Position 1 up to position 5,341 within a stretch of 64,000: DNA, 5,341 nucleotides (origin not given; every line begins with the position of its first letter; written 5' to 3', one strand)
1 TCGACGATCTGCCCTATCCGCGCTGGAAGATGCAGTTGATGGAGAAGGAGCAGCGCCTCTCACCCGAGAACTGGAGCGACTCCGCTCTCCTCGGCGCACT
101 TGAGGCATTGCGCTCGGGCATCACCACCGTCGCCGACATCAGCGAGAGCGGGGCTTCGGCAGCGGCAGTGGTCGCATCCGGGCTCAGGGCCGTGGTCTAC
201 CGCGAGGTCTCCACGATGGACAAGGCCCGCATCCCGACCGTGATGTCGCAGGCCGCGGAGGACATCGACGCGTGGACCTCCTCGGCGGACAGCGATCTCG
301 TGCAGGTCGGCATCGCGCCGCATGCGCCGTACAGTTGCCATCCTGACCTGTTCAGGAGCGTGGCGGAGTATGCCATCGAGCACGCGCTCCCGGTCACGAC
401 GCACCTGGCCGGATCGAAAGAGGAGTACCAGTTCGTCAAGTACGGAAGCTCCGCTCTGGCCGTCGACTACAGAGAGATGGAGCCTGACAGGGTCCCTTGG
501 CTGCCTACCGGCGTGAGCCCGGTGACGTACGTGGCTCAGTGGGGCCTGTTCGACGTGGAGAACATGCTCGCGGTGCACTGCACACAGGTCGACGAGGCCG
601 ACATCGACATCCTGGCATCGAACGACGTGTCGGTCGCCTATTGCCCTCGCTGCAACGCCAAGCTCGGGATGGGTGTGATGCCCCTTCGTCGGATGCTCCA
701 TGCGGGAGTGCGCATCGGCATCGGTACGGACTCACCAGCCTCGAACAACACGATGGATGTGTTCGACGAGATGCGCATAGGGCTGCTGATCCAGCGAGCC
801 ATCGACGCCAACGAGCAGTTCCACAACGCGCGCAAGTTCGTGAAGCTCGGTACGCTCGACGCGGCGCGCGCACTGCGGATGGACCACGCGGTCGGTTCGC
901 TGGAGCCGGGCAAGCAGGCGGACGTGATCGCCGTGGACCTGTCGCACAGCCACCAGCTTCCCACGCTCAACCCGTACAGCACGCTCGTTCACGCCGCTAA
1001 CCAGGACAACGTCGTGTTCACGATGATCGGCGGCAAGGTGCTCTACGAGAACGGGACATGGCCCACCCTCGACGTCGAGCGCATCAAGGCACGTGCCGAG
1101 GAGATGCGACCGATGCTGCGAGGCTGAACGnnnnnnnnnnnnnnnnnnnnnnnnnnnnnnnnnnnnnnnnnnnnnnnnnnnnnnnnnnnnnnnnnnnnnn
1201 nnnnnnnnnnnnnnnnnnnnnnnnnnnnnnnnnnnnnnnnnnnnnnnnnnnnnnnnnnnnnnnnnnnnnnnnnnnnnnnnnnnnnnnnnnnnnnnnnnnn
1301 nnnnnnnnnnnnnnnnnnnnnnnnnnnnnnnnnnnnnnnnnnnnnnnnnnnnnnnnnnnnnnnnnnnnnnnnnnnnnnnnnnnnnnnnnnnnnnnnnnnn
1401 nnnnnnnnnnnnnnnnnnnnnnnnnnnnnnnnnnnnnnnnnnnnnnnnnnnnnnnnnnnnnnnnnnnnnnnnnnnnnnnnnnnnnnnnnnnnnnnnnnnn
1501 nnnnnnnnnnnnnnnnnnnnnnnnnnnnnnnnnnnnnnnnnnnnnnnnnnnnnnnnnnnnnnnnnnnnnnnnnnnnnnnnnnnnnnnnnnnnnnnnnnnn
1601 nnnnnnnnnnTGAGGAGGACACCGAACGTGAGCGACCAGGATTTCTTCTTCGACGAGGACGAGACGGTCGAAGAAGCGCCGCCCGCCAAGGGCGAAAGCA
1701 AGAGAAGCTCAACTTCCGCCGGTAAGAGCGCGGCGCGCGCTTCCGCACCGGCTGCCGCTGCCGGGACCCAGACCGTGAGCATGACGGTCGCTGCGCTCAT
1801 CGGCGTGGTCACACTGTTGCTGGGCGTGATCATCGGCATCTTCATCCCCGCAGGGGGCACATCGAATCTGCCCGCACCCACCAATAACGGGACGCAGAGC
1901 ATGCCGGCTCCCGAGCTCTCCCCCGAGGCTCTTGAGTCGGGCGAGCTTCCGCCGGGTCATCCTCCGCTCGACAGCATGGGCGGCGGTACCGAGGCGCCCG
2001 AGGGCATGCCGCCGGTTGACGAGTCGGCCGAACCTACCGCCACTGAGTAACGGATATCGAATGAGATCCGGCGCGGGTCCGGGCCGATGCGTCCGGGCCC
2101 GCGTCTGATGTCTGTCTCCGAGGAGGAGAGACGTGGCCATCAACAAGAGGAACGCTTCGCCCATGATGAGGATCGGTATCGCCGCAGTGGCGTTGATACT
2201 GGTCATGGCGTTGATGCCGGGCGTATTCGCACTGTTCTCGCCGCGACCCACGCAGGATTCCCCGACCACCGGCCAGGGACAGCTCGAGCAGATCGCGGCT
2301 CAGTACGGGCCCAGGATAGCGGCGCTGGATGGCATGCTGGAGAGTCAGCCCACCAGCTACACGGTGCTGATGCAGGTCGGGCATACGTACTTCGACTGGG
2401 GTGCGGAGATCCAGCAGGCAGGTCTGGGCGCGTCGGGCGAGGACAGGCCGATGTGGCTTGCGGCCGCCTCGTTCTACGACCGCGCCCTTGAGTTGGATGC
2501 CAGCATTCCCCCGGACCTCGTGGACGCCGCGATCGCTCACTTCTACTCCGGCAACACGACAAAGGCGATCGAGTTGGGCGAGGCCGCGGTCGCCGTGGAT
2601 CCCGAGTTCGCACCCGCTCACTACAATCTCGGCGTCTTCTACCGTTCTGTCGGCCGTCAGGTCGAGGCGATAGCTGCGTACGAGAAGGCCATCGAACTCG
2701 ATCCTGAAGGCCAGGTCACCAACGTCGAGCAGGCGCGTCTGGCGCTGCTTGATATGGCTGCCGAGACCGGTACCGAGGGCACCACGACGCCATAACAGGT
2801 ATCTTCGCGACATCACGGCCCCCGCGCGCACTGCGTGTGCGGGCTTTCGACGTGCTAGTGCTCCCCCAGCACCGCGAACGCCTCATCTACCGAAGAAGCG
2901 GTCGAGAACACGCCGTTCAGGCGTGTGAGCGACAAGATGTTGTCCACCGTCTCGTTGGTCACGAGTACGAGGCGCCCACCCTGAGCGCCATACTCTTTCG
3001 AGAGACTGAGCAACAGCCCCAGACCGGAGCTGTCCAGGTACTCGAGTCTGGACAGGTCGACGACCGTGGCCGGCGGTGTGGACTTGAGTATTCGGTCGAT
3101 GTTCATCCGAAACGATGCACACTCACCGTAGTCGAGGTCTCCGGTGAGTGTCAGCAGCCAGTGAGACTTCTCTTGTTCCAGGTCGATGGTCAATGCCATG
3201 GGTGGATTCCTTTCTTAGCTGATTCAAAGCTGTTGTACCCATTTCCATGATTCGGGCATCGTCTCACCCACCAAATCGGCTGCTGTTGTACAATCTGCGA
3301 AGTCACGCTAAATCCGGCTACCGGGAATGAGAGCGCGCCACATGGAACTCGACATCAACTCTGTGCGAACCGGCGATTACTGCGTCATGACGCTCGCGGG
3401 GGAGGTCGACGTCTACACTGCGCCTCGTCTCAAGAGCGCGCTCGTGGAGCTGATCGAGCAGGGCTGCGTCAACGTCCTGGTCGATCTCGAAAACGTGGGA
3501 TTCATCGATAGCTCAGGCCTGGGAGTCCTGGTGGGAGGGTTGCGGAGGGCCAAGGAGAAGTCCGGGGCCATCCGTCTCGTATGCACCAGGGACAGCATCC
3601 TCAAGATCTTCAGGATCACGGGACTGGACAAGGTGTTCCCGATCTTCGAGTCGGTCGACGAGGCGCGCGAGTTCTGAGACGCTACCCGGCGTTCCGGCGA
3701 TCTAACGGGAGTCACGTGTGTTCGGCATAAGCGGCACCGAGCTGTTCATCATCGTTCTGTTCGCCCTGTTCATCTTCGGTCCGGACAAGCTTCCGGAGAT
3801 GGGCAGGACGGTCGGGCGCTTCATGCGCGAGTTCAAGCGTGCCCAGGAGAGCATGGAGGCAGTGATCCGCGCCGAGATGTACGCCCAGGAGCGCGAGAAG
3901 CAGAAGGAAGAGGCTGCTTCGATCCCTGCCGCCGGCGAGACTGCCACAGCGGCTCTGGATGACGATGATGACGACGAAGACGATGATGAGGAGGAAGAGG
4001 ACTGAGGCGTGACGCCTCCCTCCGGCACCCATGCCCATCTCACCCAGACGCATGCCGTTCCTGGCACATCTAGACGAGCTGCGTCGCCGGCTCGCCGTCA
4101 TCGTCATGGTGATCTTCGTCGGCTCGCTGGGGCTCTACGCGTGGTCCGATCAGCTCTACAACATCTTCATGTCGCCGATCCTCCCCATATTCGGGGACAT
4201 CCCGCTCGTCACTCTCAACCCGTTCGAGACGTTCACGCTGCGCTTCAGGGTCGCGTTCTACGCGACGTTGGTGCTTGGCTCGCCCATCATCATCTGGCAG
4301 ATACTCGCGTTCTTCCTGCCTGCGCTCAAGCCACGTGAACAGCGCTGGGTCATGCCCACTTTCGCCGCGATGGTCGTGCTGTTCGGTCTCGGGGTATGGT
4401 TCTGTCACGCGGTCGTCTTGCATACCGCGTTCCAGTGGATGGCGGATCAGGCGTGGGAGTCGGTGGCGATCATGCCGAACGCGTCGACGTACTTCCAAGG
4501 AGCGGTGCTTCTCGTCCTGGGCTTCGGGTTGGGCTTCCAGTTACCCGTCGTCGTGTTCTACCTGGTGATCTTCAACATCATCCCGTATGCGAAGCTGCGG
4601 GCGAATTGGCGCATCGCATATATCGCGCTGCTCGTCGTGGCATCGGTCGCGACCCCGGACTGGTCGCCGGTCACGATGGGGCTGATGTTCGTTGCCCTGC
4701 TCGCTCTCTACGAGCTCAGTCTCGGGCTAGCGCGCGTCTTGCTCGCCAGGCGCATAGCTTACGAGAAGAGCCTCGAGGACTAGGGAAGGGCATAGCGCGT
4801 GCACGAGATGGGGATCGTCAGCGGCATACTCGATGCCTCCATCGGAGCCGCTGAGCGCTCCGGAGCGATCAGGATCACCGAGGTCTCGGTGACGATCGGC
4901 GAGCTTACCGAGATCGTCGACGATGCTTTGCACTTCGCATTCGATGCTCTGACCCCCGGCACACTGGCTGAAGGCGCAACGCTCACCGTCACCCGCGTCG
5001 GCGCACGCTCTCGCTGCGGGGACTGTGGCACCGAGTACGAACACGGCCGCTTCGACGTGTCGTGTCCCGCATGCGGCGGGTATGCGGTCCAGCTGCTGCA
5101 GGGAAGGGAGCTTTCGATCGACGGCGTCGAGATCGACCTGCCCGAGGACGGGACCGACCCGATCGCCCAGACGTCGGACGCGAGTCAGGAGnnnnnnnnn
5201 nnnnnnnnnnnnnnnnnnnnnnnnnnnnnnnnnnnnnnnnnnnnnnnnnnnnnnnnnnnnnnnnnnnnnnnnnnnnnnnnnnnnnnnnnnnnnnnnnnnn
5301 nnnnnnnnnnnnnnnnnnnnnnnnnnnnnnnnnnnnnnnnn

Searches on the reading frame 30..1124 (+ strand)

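Call 22: search_protein_families(library=pfam, proteins=[window:30-1124:+], max_evalue=0.00001)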
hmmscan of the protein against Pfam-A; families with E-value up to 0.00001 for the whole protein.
window:30-1124:+ (365 aa): 2 families
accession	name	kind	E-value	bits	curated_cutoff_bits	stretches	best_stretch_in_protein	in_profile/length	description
PF01979.26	Amidohydro_1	-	6.3e-52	177.4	25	1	10-337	29-344/345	Amidohydrolase family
PF07969.17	Amidohydro_3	-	2.1e-10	41.1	29.7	1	168-339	299-472/472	Amidohydrolase family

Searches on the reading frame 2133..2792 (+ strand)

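Call 22: search_protein_families(library=pfam, proteins=[window:2133-2792:+], max_evalue=0.00001)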
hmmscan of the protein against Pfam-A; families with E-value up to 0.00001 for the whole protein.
window:2133-2792:+ (220 aa): 9 families
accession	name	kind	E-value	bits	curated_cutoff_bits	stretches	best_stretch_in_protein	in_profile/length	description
PF07719.23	TPR_2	-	1.1e-13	50.6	27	1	160-192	1-33/34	Tetratricopeptide repeat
PF00515.34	TPR_1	-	2.6e-13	49.6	27.8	1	160-192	1-33/34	Tetratricopeptide repeat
PF13414.12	TPR_11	-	1.5e-11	44.2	26.8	0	136-170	4-38/42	TPR repeat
PF13181.12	TPR_8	-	4.2e-10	39.4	25.7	1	160-192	1-33/34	Tetratricopeptide repeat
PF13432.12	TPR_16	-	1.2e-09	38.8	32.7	1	131-192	2-63/65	Tetratricopeptide repeat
PF13431.12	TPR_17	-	1.4e-09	37.9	24.4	0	150-180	3-33/34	Tetratricopeptide repeat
PF13428.12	TPR_14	-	1.2e-07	32.2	23.5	0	130-167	5-42/44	Tetratricopeptide repeat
PF13424.12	TPR_12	-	2.7e-06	27.9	30.1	0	132-191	9-76/77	Tetratricopeptide repeat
PF13176.12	TPR_7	-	4.5e-06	26.8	27.9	0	162-193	1-34/36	Tetratricopeptide repeat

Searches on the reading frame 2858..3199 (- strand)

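Call 69: search_protein_families(library=pfam, proteins=[window:2858-3199:-], max_evalue=0.00001)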
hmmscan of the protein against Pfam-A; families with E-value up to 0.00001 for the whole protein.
window:2858-3199:- (114 aa): 2 families
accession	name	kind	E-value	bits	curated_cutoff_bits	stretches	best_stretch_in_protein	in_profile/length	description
PF01740.26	STAS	-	1.2e-17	64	22.6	1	5-107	2-106/106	STAS domain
PF13466.11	STAS_2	-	5.2e-13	49.4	29.2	1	16-81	1-65/80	STAS domain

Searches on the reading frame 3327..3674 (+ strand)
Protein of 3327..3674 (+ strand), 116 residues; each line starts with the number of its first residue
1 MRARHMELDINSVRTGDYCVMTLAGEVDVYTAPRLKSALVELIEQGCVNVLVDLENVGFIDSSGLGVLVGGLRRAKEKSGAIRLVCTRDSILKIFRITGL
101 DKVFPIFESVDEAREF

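Call 67: search_protein_families(library=pfam, proteins=[window:3327-3674:+], max_evalue=0.00001)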
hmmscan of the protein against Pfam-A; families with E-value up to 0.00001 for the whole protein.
window:3327-3674:+ (116 aa): 2 families
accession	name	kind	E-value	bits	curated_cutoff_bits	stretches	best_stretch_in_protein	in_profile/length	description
PF01740.26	STAS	-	4.5e-23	81.5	22.6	1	11-113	3-106/106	STAS domain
PF13466.11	STAS_2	-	2.2e-15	57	29.2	1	21-101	1-80/80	STAS domain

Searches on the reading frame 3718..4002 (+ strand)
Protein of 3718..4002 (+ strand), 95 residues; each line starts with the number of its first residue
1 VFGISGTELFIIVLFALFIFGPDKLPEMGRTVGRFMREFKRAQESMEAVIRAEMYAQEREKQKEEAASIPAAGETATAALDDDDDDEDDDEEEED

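Call 67: search_protein_families(library=pfam, proteins=[window:3718-4002:+], max_evalue=0.00001)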
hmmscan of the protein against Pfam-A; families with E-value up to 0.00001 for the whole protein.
window:3718-4002:+ (95 aa): 1 family
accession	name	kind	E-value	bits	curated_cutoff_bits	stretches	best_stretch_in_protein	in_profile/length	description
PF02416.21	TatA_B_E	-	2.8e-14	52.5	21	1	4-55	1-47/53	mttA/Hcf106 family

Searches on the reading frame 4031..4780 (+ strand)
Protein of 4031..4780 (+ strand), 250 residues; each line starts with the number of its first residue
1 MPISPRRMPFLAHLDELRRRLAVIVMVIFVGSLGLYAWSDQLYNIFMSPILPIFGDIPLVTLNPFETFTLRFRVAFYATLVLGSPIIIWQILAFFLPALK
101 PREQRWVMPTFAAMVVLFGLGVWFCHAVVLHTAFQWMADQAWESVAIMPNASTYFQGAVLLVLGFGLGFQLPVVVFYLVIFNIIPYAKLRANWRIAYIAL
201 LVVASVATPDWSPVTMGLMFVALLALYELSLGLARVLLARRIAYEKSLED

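Call 22: search_protein_families(library=pfam, proteins=[window:4031-4780:+], max_evalue=0.00001)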
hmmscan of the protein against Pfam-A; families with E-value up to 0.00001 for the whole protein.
window:4031-4780:+ (250 aa): 1 family
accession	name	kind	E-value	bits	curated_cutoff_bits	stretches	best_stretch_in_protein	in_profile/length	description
PF00902.23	TatC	-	1.7e-51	175.4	25.1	1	13-221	2-207/208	Sec-independent protein translocase protein (TatC)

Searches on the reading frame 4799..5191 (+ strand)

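Call 67: search_protein_families(library=pfam, proteins=[window:4799-5191:+], max_evalue=0.00001)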
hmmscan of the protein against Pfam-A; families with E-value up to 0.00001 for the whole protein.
window:4799-5191:+ (131 aa): 1 family
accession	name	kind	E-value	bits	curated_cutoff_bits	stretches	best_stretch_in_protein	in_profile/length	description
PF01155.25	HypA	-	5.2e-30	104.2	28.9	1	1-112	1-112/112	Hydrogenase/urease nickel incorporation, metallochaperone, hypA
